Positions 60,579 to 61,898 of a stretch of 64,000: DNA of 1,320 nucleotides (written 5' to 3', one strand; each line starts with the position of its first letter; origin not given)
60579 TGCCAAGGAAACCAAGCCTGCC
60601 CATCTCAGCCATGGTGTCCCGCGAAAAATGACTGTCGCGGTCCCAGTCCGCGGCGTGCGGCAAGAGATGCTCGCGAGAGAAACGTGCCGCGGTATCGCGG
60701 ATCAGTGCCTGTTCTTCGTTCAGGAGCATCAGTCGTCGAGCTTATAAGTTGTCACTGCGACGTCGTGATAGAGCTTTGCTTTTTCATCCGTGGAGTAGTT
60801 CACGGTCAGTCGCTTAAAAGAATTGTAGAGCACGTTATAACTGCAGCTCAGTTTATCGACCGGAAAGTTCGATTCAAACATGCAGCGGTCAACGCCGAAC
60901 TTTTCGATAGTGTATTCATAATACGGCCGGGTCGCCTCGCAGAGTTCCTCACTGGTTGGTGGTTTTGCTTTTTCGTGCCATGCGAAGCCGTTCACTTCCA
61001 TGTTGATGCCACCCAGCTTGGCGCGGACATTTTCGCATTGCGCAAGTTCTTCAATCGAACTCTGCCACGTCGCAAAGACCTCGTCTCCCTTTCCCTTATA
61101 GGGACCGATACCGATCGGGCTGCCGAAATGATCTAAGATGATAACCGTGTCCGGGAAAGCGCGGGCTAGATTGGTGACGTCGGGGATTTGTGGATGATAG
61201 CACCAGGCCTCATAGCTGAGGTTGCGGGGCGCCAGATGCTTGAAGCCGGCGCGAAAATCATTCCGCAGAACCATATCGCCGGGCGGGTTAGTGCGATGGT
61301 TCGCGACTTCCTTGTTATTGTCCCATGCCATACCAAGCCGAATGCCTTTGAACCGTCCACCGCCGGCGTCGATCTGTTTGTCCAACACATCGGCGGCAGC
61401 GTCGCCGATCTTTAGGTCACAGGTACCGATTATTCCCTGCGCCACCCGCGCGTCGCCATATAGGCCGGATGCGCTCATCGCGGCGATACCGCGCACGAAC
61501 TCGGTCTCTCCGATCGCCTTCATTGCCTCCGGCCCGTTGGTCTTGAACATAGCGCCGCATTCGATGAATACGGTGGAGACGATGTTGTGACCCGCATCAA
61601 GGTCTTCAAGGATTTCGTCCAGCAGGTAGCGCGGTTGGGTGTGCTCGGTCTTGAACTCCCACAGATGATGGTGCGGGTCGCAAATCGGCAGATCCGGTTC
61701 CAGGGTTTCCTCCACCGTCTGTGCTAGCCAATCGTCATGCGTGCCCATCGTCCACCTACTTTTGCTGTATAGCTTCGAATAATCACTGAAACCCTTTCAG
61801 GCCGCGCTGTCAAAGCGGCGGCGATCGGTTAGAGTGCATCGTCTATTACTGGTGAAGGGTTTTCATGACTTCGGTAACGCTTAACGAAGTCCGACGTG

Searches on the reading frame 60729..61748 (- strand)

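Call 40: search_protein_families(library=pfam, proteins=[window:60729-61748:-])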
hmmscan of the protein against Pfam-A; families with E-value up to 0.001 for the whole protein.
window:60729-61748:- (339 aa): 1 family
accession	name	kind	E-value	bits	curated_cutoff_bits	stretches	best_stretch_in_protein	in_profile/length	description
PF04909.20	Amidohydro_2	-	2.6e-29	103.4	26.4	1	23-337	1-289/289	Amidohydrolase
